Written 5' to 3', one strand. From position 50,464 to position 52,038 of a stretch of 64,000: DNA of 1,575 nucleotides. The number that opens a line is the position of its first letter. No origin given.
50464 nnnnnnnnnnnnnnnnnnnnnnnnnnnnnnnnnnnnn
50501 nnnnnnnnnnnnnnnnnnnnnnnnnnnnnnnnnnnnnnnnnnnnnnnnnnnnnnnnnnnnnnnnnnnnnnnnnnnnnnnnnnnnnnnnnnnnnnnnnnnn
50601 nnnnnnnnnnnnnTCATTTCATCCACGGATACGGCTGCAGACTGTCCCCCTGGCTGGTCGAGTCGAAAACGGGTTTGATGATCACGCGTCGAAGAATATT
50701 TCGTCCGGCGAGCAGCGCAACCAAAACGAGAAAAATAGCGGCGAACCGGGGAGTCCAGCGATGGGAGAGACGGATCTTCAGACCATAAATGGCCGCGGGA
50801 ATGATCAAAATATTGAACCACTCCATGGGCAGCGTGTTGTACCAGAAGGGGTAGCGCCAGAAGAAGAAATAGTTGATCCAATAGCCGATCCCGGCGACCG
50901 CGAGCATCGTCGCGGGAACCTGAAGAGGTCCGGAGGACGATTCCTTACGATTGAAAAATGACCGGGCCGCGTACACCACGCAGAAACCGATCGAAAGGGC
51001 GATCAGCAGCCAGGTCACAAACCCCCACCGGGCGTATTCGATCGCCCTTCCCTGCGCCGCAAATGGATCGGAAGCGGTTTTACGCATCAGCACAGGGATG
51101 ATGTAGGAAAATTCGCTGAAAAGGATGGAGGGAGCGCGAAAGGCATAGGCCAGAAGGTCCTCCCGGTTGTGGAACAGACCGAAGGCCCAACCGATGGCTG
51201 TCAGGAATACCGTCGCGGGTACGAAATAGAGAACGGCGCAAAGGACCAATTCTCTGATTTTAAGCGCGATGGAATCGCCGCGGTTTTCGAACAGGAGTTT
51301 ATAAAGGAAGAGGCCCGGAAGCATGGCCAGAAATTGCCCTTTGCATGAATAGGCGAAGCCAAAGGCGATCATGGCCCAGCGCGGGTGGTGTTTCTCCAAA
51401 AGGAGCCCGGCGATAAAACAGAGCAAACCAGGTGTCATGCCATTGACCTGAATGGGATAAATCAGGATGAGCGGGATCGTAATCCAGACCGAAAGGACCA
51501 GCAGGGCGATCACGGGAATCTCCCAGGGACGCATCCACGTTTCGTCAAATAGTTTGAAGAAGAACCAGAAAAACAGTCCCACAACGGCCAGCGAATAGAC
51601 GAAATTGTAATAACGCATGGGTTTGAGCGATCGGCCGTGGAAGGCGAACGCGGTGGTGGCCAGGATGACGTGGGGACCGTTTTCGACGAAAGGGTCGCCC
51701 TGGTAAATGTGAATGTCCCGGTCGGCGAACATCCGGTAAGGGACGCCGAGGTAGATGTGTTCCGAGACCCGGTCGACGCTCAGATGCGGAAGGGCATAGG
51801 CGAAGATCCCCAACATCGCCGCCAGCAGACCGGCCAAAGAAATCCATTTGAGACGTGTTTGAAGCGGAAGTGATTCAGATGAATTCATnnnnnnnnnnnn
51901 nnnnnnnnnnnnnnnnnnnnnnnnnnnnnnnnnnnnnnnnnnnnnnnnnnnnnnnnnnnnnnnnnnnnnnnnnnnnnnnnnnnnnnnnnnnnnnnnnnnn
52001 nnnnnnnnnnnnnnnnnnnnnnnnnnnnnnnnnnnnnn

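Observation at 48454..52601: Two tandem Dpm1-like GT2 / polytopic GT-C-like pairs next to GDP-mannose synthesis genes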

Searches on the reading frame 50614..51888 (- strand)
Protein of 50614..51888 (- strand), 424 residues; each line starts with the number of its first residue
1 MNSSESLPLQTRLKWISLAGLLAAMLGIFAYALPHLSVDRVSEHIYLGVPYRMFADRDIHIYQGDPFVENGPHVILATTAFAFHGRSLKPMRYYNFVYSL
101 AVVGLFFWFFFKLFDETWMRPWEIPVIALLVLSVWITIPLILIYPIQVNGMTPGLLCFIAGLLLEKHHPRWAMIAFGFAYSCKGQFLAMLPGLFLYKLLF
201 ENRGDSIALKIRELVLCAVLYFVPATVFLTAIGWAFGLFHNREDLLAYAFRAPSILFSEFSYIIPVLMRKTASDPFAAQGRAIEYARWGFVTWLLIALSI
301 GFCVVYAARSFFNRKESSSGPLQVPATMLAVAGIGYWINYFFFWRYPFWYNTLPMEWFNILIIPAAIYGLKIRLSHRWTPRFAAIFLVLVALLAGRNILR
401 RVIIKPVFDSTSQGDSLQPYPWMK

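Call 3: search_protein_families(library=pfam, proteins=[window:50614-51888:-], max_evalue=0.01)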
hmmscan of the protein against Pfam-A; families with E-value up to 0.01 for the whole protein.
window:50614-51888:- (424 aa): 0 families

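Call 7: search_protein_families(library=ncbifam, proteins=[window:50614-51888:-], max_evalue=1)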
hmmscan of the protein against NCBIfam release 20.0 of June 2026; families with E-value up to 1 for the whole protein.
window:50614-51888:- (424 aa): 1 family
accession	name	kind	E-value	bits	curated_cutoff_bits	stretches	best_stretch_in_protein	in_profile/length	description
NF041161.1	blaHMB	exception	0.2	11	500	1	14-80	2-68/238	HMB family subclass B1 metallo-beta-lactamase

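Call 9: find_homologous_proteins(query=window:50614-51888:-, max_evalue=0.001)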
Query window:50614-51888:- (424 aa): 3 proteins with E <= 0.001 among 8000 candidates.
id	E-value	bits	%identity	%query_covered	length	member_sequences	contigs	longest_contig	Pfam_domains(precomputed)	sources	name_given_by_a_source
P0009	2.8e-285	964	100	100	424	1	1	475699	-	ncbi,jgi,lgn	ncbi:MAG: hypothetical protein WC859_01860 [Elusimicrobiota bacterium]|jgi:hypothetical protein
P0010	2.2e-187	642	71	94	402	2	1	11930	-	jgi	-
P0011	2.4e-105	371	45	95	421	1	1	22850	-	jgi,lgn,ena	-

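Call 30: search_protein_representatives(alignment_id=A2)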
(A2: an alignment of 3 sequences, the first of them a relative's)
Query: 3 sequences, 417 profile positions. Proteins with E-value up to 0.001 (for the whole library): 23; up to 1e-10: 20; up to 1e-30: 15. The best 23 are listed.
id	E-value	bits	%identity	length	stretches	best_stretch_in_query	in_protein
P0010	5.3e-232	786.3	-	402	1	18-417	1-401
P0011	7.2e-231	782.6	-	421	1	1-417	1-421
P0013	2.7e-98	345.8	-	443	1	8-417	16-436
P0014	2.0e-91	323.3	-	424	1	7-417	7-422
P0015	7.0e-86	305.0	-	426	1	11-416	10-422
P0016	5.0e-81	289.0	-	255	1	166-416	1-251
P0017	1.9e-76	273.9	-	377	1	35-417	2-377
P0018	2.4e-61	224.1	-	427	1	11-416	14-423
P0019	1.6e-59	218.2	-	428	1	13-416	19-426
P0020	4.6e-59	216.7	-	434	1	10-417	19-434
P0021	3.4e-58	213.8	-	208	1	7-184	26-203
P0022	3.4e-51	190.7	-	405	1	19-400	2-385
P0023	8.0e-50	186.2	-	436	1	12-417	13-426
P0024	1.4e-40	155.8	-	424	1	10-416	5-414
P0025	7.5e-39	150.1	-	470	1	7-417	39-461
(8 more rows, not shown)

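Call 34: find_encoding_contigs(protein=P0013, flank=8000, max_places=2)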
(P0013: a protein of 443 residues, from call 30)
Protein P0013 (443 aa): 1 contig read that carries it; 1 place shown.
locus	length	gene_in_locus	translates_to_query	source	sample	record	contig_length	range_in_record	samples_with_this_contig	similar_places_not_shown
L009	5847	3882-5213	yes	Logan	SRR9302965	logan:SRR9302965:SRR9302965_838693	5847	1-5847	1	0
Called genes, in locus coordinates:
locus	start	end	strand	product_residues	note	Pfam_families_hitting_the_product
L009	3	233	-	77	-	?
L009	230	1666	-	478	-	PF13727:CoA_binding_3, PF02397:Bac_transf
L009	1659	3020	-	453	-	PF04932:Wzy_C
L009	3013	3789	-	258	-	PF13489:Methyltransf_23 (weak), PF08241:Methyltransf_11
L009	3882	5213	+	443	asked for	-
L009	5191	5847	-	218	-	?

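Call 36: search_solved_structures(query=A4, max_evalue=10)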
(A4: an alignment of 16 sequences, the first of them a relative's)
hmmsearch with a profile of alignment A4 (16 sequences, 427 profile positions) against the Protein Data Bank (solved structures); distinct sequences matched with E-value up to 10: 1.
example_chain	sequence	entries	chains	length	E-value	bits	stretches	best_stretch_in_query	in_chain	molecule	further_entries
6adq_H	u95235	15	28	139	0.62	12.4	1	209-334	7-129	Cytochrome c oxidase polypeptide 4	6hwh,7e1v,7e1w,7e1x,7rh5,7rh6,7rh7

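Call 37: find_encoding_contigs(protein=P0014, flank=8000, max_places=2)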
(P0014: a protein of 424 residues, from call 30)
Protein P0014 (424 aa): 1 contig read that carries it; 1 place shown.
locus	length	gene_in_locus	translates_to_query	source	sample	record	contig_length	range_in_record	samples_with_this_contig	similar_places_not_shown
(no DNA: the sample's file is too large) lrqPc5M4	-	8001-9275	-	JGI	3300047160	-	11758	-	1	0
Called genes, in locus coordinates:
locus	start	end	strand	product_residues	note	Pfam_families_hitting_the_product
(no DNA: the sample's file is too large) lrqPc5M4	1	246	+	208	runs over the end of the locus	PF07021:MetW (weak), PF13489:Methyltransf_23, PF13847:Methyltransf_31, PF08241:Methyltransf_11, PF08242:Methyltransf_12, PF13649:Methyltransf_25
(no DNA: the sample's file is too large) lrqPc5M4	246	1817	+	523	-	-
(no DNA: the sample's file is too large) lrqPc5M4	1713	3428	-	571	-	PF13231:PMT_2 (weak)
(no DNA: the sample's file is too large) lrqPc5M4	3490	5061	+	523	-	PF13231:PMT_2 (weak)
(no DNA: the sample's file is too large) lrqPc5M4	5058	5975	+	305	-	PF00535:Glycos_transf_2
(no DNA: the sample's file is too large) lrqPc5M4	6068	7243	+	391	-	-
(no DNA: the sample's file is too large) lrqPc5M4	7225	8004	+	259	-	PF00535:Glycos_transf_2, PF10111:Glyco_tranf_2_2 (weak)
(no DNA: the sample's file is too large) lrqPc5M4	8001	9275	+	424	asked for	-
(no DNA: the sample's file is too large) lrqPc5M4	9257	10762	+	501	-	-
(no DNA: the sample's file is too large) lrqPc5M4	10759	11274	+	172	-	?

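Call 38: find_encoding_contigs(protein=P0018, flank=8000, max_places=2)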
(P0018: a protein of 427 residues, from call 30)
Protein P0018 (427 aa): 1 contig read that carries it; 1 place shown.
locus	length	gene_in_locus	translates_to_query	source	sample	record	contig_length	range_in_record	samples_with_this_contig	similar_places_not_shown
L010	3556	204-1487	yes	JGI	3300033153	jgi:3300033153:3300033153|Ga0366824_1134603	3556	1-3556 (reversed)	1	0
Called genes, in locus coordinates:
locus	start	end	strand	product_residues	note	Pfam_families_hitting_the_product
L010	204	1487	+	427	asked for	-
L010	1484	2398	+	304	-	PF00535:Glycos_transf_2, PF10111:Glyco_tranf_2_2 (weak), PF13641:Glyco_tranf_2_3 (weak)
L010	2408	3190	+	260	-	PF03808:Glyco_tran_WecG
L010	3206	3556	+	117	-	?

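Call 39: find_encoding_contigs(protein=P0023, flank=8000, max_places=2)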
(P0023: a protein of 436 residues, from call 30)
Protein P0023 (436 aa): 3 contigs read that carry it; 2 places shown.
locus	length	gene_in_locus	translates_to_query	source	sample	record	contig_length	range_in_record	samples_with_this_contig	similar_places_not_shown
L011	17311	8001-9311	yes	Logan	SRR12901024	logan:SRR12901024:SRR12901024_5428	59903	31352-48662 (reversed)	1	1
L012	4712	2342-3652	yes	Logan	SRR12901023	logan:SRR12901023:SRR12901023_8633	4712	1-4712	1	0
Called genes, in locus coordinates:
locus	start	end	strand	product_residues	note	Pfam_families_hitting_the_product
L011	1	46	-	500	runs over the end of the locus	-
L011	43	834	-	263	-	PF00535:Glycos_transf_2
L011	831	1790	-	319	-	PF00535:Glycos_transf_2, PF13641:Glyco_tranf_2_3 (weak)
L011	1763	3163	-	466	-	-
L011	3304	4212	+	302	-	PF00535:Glycos_transf_2, PF10111:Glyco_tranf_2_2 (weak), PF13641:Glyco_tranf_2_3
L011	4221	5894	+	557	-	-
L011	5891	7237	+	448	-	PF00535:Glycos_transf_2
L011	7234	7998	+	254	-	PF13489:Methyltransf_23, PF08241:Methyltransf_11, PF08242:Methyltransf_12 (weak), PF13649:Methyltransf_25 (weak)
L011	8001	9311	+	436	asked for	-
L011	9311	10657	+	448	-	-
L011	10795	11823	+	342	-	PF01370:Epimerase, PF16363:GDP_Man_Dehyd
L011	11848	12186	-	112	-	PF13744:HTH_37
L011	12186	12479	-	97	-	-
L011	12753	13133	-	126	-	-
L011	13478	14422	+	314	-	PF01370:Epimerase, PF16363:GDP_Man_Dehyd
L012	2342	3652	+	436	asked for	-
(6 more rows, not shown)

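Call 41: predict_structure(alignment_id=A4)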
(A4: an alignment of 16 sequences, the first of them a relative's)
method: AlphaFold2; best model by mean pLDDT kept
length: 424 residues; sequences in the alignment: 16
mean_pLDDT: 89.8   pTM: 0.90
mean pLDDT of the five models: 89.8, 89.8, 88.8, 87.4, 87.0
residues with pLDDT >= 90: 260; 70-90: 148; 50-70: 11; < 50: 5
segments of 3 or more residues with pLDDT < 50: 1-3
pLDDT, mean of each block of 10 residues (from residue 1): 64 95 97 92 87 92 80 92 95 96 96 81 94 93 88 96 93 97 94 93 86 95 95 94 92 89 87 83 88 94 93 65 87 95 87 95 93 88 89 88 84 91 88
secondary structure, 60 per line:
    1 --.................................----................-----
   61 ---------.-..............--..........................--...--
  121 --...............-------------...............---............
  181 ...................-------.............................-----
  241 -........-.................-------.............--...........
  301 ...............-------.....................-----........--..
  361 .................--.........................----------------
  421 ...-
elements in order: H3-35 H40-55 H72-85 H88-113 H123-137 H151-165 H169-182 H184-199 H207-235 H242-249 H251-267 H275-287 H290-315 H323-343 H349-356 H359-377 H380-404

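Call 53: search_protein_families(library=pfam, alignment_id=A4, max_evalue=5)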
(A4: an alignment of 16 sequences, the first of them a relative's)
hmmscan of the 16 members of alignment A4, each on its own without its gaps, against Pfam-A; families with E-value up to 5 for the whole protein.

A. member 1, P0009 (424 aa): 1 family
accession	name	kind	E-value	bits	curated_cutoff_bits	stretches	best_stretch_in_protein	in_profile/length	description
PF01545.26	Cation_efflux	-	0.018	15.3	26.6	1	221-345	3-123/198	Cation efflux family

B. families by the number of members that match (of 16 scanned): 14 families
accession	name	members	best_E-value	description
PF04080.19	Per1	2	0.045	Per1-like family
PF16192.10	PMT_4TMC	1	0.00065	C-terminal four TMM region of protein-O-mannosyltransferase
PF07051.17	OCIA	1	0.0066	Ovarian carcinoma immunoreactive antigen (OCIA)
PF01545.26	Cation_efflux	1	0.018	Cation efflux family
PF06055.17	ExoD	1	0.026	Exopolysaccharide synthesis, ExoD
PF02656.20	DUF202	1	0.1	Domain of unknown function (DUF202)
PF24282.1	DUF7470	1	0.12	Family of unknown function (DUF7470)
PF18181.6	SLATT_1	1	0.23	SMODS and SLOG-associating 2TM effector domain 1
PF03554.18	Herpes_UL73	1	0.23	UL73 viral envelope glycoprotein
PF12575.13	Pox_EPC_I2-L1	1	0.29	Poxvirus entry protein complex L1 and I2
PF06195.18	DUF996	1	0.37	Protein of unknown function (DUF996)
PF12650.12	DUF3784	1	1.1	Domain of unknown function (DUF3784)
PF19261.4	DUF5904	1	1.2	Domain of unknown function (DUF5904)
PF06210.16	DUF1003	1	3.1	Protein of unknown function (DUF1003)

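Call 75: search_protein_families(library=ncbifam, proteins=[L010:1484-2398:+], max_evalue=0.000001)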
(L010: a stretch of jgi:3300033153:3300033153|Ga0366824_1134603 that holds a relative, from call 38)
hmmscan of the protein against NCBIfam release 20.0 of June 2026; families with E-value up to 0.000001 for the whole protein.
L010:1484-2398:+ (304 aa): 19 families
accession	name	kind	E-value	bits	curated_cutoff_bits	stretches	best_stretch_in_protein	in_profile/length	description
NF047588.1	GlcsyltransPgfSStrep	equivalog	3.9e-86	289.1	500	1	2-302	3-305/308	glycosyltransferase PgfS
NF007986.1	PRK10714.1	equivalog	1e-55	189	529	1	2-300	8-309/316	undecaprenyl-phosphate 4-deoxy-4-formamido-L-arabinose transferase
TIGR03937.1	PgaC_IcaA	equivalog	1.5e-19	70.3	422.3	1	1-92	46-135/407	poly-beta-1,6-N-acetyl-D-glucosamine synthase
NF041875.1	EPS_EpsD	equivalog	3.9e-18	65.9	370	1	2-122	1-119/325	exopolysaccharide biosynthesis glycosyltransferase EpsD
NF047683.1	TeichurnBiosyTuaG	equivalog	1.1e-15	58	400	1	2-94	8-98/252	teichuronic acid biosynthesis protein TuaG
NF007482.0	PRK10073.1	equivalog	6.9e-15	54.9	423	1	2-105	8-108/334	glycosyltransferase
TIGR04283.1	glyco_like_mftF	equivalog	3.8e-14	52.8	182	1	2-134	1-124/221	TIGR04283 family arsenosugar biosynthesis glycosyltransferase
NF050050.1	ProtGlycPglI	equivalog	1.7e-13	50.6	500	1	2-133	4-134/306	GalNAc(5)-diNAcBac-PP-undecaprenol beta-1,3-glucosyltransferase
TIGR04182.1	glyco_TIGR04182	equivalog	5.6e-11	42.4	325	1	2-164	2-158/293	S-layer glycoprotein N-glycosyltransferase AglJ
TIGR04242.1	nodulat_NodC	equivalog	8.7e-11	41.4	550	1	2-103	50-152/395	chitooligosaccharide synthase NodC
NF041391.1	DPhHxTase_Halo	equivalog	2.6e-10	39.6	375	1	9-169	4-157/213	dolichyl-phosphate hexose transferase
TIGR03965.1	mycofact_glyco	equivalog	7.9e-10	38.2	280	1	2-104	76-176/467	mycofactocin biosynthesis glycosyltransferase MftF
NF010496.0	PRK13915.1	equivalog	1e-09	37.9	262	1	2-103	33-138/307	glucosyl-3-phosphoglycerate synthase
NF058614.1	PPMAGASynPpgS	equivalog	1.3e-09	37.8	370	1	4-161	4-161/226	polyprenyl-phospho-N-acetylgalactosaminyl synthase PpgS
NF038302.1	EPS_HpsE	equivalog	3.5e-09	36.1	300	1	2-92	3-96/307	hormogonium polysaccharide biosynthesis glycosyltransferase HpsE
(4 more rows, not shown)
